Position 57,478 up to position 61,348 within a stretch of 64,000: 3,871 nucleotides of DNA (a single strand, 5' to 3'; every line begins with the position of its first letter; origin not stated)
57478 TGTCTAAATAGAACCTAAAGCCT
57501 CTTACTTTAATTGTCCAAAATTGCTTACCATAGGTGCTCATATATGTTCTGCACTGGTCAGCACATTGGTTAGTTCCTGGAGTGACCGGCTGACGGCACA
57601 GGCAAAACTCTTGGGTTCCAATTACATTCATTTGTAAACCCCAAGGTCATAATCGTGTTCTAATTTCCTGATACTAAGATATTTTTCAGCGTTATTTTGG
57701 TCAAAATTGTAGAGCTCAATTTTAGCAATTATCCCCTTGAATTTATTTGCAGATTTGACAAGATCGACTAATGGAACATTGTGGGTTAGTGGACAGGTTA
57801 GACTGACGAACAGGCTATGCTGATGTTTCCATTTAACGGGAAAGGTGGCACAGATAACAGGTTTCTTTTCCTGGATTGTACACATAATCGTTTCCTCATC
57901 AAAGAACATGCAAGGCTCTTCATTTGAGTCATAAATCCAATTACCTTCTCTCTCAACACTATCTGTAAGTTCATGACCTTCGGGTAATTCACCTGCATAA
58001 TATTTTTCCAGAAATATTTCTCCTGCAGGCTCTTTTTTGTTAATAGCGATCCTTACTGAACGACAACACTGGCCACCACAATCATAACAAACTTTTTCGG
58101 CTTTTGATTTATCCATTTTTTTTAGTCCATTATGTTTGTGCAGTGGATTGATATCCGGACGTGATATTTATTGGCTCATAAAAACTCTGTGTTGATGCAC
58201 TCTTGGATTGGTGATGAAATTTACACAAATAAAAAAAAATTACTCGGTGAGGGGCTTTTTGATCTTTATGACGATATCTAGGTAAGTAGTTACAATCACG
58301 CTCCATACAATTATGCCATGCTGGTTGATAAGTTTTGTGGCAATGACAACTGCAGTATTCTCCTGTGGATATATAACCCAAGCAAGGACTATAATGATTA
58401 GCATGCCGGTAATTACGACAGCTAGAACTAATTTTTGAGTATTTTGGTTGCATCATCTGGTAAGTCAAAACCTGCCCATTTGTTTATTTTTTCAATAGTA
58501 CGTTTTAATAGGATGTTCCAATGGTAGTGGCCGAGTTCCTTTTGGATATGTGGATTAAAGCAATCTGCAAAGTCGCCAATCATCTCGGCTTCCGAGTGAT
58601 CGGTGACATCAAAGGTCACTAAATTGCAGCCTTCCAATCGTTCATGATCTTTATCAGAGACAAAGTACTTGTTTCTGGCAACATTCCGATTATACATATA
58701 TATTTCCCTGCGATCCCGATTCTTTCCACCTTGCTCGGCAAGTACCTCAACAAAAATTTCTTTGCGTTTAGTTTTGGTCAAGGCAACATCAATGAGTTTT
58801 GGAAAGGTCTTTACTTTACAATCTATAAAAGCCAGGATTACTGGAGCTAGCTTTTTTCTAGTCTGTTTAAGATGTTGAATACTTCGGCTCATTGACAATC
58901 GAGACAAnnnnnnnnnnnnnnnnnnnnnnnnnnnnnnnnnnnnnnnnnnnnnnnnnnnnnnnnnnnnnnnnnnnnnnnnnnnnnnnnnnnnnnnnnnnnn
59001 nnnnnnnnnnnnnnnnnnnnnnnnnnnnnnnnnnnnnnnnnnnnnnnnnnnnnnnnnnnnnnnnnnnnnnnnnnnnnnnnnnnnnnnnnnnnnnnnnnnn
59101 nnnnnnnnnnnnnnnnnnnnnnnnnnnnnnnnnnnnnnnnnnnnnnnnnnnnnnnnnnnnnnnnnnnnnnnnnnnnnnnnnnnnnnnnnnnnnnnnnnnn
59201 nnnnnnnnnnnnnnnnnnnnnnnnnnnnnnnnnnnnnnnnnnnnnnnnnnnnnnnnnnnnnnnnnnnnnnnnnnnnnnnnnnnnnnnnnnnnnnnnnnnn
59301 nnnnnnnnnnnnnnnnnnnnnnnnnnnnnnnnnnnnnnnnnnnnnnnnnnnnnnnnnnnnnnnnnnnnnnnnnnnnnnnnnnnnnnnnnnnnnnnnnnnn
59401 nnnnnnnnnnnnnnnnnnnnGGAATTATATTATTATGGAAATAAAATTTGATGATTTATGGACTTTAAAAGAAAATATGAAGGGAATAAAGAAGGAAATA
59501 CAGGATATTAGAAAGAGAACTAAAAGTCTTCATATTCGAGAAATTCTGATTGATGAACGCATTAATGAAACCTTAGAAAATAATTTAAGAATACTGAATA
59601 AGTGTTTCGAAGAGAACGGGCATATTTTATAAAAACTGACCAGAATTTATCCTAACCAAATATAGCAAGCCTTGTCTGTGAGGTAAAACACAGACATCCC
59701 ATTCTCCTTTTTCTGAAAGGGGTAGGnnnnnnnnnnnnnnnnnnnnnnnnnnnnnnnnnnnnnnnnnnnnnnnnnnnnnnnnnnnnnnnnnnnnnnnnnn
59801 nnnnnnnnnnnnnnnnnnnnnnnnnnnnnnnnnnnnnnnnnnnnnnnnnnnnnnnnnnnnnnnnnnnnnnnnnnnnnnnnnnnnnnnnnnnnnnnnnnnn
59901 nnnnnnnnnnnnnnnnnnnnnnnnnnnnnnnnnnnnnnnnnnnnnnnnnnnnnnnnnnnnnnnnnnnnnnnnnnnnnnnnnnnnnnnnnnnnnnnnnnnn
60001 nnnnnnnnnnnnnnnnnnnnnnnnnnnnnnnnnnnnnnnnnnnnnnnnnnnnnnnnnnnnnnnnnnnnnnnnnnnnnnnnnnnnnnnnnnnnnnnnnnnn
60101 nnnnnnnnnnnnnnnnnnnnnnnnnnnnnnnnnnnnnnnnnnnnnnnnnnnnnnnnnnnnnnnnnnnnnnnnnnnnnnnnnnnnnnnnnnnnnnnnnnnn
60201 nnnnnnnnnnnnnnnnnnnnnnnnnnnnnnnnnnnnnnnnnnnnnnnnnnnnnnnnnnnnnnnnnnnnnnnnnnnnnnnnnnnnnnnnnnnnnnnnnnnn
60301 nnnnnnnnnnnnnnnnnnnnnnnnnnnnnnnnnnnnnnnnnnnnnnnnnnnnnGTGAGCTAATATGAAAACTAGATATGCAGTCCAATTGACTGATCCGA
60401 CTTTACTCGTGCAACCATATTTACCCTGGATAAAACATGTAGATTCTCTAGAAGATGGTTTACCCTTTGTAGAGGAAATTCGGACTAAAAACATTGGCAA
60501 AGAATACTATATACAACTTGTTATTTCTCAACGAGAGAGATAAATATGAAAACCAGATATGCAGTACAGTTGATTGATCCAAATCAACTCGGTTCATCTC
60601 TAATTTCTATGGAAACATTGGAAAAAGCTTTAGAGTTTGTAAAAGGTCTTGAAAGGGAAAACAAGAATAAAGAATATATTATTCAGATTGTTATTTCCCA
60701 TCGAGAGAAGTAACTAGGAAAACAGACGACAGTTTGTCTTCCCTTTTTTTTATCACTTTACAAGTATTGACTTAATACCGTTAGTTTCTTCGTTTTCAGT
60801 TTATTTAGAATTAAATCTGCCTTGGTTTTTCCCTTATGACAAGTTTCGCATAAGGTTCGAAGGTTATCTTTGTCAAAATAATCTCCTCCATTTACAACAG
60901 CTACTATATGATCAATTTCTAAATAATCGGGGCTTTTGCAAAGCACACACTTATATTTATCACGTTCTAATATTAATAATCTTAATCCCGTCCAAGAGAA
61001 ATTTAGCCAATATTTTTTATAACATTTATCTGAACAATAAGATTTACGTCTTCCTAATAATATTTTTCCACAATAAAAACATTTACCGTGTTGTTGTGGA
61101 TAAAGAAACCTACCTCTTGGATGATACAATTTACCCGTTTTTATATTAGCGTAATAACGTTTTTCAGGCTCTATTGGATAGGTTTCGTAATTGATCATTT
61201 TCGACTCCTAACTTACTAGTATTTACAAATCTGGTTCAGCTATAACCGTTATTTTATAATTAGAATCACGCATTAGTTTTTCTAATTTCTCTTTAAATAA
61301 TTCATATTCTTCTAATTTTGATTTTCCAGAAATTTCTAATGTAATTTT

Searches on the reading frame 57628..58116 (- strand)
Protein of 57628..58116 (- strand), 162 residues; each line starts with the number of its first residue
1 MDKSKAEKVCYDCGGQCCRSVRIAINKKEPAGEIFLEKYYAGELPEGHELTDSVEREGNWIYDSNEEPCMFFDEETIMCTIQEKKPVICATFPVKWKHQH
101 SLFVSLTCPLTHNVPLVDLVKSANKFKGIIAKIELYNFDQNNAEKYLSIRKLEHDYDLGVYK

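Call 84: search_protein_families(library=pfam, proteins=[window:57628-58116:-], max_evalue=0.01)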
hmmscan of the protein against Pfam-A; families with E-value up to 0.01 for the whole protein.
window:57628-58116:- (162 aa): 1 family
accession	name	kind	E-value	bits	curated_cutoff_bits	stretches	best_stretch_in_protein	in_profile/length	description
PF03692.20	CxxCxxCC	-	3.8e-08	34.4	23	1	10-102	2-78/85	Putative zinc- or iron-chelating domain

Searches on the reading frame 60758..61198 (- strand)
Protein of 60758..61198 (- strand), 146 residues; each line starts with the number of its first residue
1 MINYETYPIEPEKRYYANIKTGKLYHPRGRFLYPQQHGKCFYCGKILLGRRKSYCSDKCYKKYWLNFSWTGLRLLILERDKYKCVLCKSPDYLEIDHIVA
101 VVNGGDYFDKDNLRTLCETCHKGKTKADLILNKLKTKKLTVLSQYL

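Call 85: search_protein_families(library=pfam, proteins=[window:60758-61198:-], max_evalue=0.01)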
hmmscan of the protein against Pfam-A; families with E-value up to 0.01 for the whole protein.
window:60758-61198:- (146 aa): 3 families
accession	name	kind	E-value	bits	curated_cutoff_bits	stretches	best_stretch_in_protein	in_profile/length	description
PF01844.29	HNH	-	1.8e-10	41.2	21.4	1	84-126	1-46/47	HNH endonuclease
PF14279.12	HNH_5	-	1.1e-05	25.7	27.5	1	84-125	1-44/56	HNH endonuclease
PF09889.16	DUF2116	-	0.0096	16.3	26.8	0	36-63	2-28/59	Probable treble clef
